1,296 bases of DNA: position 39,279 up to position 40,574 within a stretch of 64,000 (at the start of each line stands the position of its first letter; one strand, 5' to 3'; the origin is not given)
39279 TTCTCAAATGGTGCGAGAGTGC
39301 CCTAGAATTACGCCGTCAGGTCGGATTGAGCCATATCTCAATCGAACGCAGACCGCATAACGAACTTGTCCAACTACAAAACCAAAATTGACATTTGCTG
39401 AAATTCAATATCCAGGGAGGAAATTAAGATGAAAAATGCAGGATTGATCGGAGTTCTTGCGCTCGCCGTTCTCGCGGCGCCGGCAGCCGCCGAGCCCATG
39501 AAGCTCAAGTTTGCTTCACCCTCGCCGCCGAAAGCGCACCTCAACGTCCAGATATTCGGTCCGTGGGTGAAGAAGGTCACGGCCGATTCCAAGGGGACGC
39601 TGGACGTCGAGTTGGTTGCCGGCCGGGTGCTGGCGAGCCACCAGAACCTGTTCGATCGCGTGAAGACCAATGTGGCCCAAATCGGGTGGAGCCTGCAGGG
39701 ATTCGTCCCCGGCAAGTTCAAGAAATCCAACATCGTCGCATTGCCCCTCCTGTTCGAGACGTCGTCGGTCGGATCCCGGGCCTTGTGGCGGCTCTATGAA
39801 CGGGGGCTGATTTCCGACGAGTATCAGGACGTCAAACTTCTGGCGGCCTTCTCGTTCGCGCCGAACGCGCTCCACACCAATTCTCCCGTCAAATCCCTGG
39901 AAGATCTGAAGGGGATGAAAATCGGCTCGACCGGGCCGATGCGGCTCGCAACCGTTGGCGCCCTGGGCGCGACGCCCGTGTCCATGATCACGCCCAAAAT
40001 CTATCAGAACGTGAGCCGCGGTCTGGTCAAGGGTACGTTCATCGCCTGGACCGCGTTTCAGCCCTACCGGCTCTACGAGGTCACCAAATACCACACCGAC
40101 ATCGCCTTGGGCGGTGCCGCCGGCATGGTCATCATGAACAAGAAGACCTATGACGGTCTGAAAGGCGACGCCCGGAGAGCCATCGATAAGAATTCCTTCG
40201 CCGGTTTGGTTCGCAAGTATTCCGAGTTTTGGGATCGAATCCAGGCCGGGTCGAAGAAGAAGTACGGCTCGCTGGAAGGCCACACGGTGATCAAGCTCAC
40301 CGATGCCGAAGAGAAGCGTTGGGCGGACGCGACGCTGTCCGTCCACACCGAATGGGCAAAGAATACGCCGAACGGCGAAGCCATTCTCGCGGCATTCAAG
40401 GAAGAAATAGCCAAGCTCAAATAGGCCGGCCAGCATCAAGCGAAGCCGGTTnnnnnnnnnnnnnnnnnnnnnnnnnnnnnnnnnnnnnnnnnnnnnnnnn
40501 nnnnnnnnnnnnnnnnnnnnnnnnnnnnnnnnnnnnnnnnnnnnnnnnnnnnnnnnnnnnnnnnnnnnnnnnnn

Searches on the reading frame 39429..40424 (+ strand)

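Call 77: search_protein_families(library=pfam, proteins=[window:39429-40424:+], max_evalue=0.01)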
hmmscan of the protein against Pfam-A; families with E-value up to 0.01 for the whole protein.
window:39429-40424:+ (331 aa): 1 family
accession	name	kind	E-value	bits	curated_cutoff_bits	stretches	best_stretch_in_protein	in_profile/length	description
PF03480.18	DctP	-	1e-32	114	23.4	1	41-311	13-285/286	Bacterial extracellular solute-binding protein, family 7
